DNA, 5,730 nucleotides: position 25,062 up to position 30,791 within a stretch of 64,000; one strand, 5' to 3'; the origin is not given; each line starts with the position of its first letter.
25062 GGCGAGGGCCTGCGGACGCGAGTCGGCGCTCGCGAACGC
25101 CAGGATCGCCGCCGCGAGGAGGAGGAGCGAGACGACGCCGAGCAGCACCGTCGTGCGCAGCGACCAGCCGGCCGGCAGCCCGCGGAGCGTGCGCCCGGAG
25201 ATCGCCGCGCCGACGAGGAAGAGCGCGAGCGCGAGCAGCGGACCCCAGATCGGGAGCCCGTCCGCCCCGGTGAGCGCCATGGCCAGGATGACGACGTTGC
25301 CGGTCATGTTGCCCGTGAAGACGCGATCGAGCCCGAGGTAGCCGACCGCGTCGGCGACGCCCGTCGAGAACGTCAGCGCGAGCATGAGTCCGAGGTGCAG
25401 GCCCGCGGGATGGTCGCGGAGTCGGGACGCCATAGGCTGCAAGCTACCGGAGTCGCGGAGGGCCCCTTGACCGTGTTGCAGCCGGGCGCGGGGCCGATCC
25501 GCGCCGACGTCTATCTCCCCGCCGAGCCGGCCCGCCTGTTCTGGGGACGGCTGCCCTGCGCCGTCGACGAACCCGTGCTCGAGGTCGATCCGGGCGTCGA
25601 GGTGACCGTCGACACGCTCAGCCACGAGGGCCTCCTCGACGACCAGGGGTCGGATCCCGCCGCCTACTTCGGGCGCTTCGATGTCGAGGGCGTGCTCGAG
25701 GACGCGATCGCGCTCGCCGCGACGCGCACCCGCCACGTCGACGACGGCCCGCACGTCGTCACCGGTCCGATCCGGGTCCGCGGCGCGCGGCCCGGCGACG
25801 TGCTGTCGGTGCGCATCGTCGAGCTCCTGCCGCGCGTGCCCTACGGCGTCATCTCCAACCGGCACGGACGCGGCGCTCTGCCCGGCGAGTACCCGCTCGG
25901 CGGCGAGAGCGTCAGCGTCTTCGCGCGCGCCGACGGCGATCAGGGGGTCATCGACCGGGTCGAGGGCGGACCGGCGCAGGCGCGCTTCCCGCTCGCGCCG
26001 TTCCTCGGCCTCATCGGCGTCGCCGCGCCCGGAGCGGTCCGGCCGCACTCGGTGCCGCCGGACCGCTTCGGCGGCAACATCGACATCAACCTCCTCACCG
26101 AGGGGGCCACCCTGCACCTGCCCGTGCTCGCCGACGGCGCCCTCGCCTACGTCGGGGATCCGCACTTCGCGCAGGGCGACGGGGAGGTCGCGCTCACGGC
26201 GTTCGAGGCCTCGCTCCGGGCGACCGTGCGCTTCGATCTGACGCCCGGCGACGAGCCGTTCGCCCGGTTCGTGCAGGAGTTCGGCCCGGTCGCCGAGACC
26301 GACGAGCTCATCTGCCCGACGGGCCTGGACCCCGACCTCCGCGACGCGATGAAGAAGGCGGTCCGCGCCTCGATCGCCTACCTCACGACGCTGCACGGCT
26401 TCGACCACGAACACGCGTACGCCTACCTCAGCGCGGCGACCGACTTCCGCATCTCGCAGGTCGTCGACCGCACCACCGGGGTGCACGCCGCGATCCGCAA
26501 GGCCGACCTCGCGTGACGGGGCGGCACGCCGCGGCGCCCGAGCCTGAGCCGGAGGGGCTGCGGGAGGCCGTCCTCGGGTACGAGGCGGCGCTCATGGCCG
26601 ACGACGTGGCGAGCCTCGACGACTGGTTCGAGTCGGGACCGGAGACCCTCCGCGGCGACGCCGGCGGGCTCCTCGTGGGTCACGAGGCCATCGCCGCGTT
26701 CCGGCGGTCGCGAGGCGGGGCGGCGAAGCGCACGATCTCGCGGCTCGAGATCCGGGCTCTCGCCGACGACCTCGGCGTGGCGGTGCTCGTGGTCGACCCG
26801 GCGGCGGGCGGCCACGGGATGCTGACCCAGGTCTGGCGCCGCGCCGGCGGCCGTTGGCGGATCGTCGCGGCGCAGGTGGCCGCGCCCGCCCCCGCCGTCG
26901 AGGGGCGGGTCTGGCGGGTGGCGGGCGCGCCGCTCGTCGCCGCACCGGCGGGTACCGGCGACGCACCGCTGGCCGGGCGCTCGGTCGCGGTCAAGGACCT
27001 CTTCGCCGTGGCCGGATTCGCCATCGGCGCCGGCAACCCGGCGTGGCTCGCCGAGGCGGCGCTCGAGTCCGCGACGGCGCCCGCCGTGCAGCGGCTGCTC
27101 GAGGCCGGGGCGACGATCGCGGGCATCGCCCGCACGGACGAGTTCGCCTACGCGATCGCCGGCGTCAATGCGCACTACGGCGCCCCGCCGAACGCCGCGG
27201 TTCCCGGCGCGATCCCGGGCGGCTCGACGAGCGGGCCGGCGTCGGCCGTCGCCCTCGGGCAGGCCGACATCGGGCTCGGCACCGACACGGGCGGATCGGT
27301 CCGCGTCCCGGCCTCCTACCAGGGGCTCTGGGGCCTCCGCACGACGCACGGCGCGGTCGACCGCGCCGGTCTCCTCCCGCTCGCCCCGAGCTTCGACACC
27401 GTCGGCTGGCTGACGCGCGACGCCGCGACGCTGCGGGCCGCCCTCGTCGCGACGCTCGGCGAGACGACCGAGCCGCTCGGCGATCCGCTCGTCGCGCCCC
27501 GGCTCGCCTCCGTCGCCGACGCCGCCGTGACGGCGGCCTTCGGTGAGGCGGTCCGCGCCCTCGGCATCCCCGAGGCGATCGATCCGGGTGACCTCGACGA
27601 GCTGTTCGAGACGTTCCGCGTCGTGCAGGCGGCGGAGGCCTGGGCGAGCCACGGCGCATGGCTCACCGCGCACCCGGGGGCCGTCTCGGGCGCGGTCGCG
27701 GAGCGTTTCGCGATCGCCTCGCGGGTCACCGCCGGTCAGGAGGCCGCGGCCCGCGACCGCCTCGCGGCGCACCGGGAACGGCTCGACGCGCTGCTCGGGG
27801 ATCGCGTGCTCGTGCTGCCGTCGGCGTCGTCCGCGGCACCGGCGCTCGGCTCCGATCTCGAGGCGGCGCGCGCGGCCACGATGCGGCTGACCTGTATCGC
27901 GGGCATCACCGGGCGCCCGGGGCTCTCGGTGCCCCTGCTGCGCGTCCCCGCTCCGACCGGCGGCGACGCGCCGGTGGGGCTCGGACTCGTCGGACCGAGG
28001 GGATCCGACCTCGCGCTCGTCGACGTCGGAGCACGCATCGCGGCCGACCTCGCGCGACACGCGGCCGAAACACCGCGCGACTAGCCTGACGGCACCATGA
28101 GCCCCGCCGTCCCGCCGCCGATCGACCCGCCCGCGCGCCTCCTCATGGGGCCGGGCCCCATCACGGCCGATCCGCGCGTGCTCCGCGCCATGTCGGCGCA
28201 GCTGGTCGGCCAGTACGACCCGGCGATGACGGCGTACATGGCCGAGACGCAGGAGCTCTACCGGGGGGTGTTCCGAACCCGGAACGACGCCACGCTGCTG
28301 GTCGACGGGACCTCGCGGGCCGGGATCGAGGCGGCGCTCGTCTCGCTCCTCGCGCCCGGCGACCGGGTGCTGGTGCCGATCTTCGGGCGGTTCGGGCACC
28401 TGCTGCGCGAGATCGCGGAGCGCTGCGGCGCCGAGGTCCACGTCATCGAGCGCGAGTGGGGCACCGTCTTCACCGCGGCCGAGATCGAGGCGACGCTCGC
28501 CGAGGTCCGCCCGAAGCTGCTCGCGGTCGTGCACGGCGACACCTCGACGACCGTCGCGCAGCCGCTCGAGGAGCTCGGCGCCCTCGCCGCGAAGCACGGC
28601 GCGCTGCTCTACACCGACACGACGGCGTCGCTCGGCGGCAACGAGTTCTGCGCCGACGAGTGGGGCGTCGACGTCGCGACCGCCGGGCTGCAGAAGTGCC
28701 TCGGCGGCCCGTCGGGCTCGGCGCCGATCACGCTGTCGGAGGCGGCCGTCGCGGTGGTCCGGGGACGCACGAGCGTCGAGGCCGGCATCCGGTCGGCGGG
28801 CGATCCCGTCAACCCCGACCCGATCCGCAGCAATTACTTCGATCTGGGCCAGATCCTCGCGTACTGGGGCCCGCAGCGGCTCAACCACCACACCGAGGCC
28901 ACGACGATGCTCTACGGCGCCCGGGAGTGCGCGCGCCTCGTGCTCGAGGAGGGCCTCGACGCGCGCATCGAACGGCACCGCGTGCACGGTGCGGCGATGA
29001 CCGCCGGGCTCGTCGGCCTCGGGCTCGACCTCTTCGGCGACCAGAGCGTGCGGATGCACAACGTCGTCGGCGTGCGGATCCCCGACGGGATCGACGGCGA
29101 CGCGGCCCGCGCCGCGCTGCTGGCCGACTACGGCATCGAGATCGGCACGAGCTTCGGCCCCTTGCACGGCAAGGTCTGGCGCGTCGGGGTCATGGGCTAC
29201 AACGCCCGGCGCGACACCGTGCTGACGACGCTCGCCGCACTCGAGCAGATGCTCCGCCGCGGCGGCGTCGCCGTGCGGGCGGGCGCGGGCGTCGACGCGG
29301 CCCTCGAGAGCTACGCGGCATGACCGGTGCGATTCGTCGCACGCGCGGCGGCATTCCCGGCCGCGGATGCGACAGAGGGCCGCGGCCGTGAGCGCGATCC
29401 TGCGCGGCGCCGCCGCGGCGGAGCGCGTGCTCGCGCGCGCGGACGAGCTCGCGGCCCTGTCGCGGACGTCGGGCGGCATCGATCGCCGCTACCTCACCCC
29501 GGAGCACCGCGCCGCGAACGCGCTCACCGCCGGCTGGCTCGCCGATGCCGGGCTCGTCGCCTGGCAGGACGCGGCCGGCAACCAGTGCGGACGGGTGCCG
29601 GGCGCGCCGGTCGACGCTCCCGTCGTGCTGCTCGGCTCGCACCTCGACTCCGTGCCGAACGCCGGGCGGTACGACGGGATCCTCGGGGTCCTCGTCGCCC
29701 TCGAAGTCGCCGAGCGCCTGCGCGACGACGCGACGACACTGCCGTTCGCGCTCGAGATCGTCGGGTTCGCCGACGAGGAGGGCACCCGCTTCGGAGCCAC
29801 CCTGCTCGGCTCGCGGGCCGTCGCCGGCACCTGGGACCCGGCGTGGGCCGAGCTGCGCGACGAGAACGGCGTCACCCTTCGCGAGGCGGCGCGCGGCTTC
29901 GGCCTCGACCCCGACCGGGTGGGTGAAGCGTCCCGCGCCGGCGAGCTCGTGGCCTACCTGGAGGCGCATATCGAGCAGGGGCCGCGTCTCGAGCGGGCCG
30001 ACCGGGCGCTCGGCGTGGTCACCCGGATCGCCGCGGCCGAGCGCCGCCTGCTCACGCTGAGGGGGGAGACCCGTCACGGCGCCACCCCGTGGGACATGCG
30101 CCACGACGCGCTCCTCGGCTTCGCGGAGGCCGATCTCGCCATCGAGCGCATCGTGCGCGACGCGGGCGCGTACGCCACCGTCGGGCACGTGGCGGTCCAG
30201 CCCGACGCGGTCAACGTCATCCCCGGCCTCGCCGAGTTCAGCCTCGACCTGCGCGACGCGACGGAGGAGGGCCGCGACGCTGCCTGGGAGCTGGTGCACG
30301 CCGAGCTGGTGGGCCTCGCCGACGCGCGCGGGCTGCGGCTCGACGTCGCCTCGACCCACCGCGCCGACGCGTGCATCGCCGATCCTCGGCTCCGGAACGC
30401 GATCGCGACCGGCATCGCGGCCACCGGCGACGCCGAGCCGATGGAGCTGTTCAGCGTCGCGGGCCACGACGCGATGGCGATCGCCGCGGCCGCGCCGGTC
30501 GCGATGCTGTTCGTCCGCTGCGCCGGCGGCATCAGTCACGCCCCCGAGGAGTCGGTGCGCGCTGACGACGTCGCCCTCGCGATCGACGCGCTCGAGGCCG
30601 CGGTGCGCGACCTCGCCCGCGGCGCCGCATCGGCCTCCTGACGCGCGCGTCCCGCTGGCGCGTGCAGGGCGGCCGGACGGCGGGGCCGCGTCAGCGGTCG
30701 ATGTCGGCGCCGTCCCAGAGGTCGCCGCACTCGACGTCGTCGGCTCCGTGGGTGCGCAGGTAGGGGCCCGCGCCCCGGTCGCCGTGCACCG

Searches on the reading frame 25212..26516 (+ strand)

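Call 22: search_protein_families(library=pfam, proteins=[window:25212-26516:+], max_evalue=0.0001)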
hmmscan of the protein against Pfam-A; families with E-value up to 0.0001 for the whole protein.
window:25212-26516:+ (434 aa): 1 family
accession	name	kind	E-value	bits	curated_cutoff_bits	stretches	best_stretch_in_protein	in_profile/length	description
PF03069.20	FmdA_AmdA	-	1.3e-29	103.7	27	2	280-420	203-357/373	Acetamidase/Formamidase family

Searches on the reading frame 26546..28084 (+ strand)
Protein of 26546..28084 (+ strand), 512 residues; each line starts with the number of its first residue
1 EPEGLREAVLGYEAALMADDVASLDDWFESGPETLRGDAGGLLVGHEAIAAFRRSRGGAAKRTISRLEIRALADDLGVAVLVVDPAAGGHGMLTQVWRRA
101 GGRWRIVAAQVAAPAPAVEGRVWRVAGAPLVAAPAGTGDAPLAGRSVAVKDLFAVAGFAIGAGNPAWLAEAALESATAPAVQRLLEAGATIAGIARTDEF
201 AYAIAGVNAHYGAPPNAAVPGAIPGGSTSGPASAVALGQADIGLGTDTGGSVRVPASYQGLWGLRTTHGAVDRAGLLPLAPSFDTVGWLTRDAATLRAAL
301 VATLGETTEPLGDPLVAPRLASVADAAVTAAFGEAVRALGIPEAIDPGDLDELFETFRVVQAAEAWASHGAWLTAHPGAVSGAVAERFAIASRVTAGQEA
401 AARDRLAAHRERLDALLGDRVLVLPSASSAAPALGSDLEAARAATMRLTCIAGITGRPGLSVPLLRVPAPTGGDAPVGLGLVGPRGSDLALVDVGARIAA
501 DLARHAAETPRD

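Call 22: search_protein_families(library=pfam, proteins=[window:26546-28084:+], max_evalue=0.0001)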
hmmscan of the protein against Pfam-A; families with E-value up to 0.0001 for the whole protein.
window:26546-28084:+ (512 aa): 2 families
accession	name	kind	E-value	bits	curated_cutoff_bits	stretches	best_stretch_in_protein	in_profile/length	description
PF01425.27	Amidase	-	1.3e-46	160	27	1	138-309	43-212/445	Amidase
PF11533.15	AtzH-like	-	6.5e-20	71.6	27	1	6-112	13-121/126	AtzH-like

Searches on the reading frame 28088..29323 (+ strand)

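Call 9: search_protein_families(library=ncbifam, proteins=[window:28088-29323:+], max_evalue=0.001)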
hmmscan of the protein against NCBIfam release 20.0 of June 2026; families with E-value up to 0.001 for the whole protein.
window:28088-29323:+ (411 aa): 10 families
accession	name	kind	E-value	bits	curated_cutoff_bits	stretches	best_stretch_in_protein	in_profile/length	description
NF045640.1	AspGlyoxATaseBhcA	equivalog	4.6e-50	170.7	650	1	22-410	10-385/395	L-aspartate--glyoxylate aminotransferase BhcA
NF046070.1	PyrdoxPyrvTramin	equivalog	5.2e-48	163.7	600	1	17-391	6-366/369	pyridoxamine--pyruvate transaminase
TIGR03301.1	PhnW-AepZ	equivalog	3.4e-36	125.4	360.8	1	18-371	1-338/355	2-aminoethylphosphonate aminotransferase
TIGR02326.1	transamin_PhnW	equivalog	5.6e-25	88.2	400.8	1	17-227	4-215/363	2-aminoethylphosphonate--pyruvate transaminase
NF010006.0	PRK13479.1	equivalog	3.5e-23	82.3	296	1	17-228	6-218/369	2-aminoethylphosphonate--pyruvate transaminase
TIGR01977.1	am_tr_V_EF2568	hypoth_equivalog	7.5e-08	31.8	377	1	48-220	43-216/376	cysteine desulfurase family protein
TIGR01979.1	sufS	subfamily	0.00016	20.6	475.1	1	90-210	107-227/403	SufS family cysteine desulfurase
NF002806.0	PRK02948.1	subfamily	0.00028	20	304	1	111-235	109-232/381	IscS subfamily cysteine desulfurase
TIGR04343.1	egtE_PLP_lyase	equivalog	0.00045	19.1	400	1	81-215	85-214/370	ergothioneine biosynthesis PLP-dependent enzyme EgtE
NF010611.0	PRK14012.1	equivalog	0.00097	18.2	548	0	111-210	117-214/406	IscS subfamily cysteine desulfurase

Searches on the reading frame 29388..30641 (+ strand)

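Call 9: search_protein_families(library=ncbifam, proteins=[window:29388-30641:+], max_evalue=0.001)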
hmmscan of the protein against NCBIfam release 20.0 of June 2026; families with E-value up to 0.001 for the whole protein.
window:29388-30641:+ (417 aa): 20 families
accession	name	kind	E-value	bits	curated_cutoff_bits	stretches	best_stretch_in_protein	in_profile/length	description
NF006775.0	PRK09290.2-5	equivalog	3.8e-142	473.8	479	1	8-411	9-415/419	allantoate amidohydrolase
NF006773.0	PRK09290.2-2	equivalog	5.7e-120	401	584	1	8-410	12-417/419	allantoate amidohydrolase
NF006774.0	PRK09290.2-4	equivalog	4.6e-101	338.7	897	1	9-406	12-412/427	allantoate amidohydrolase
NF006771.0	PRK09290.1-5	subfamily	9.4e-100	334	399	1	11-410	6-410/413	allantoate amidohydrolase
NF058540.1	Ncarbamyl_ErtE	equivalog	1e-98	330.7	520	1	10-410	9-415/418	N-carbamyl-l-glutamate amidohydrolase ErtE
NF009529.0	PRK12893.1-2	equivalog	2.1e-95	319.9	508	1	10-410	8-408/411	Zn-dependent hydrolase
TIGR01879.1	hydantase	subfamily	2.7e-90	303.2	204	1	26-408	16-400/401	hydantoinase/carbamoylase family amidase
NF010373.0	PRK13799.1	equivalog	7.6e-89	298.7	1087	1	13-410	182-587/591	unknown domain/N-carbamoyl-L-amino acid hydrolase fusion protein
NF006769.0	PRK09290.1-3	subfamily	1.7e-77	260.8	452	1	13-410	14-412/417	allantoate amidohydrolase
NF009527.0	PRK12891.1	subfamily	8.8e-77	258.9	461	1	10-413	10-424/426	Zn-dependent hydrolase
NF006770.0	PRK09290.1-4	equivalog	1.8e-74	250.9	372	1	25-411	18-402/403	allantoate amidohydrolase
NF006772.0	PRK09290.2-1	subfamily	8.9e-74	248.8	424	1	25-415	29-421/430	allantoate amidohydrolase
NF006768.0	PRK09290.1-1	equivalog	2.3e-68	230.9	532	1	18-410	13-408/411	allantoate deiminase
NF009531.0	PRK12893.1-5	equivalog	2.9e-68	230.3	486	1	10-411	8-413/421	Zn-dependent hydrolase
TIGR03176.1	AllC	equivalog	2.2e-56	191.3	597.75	1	17-410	8-403/406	allantoate deiminase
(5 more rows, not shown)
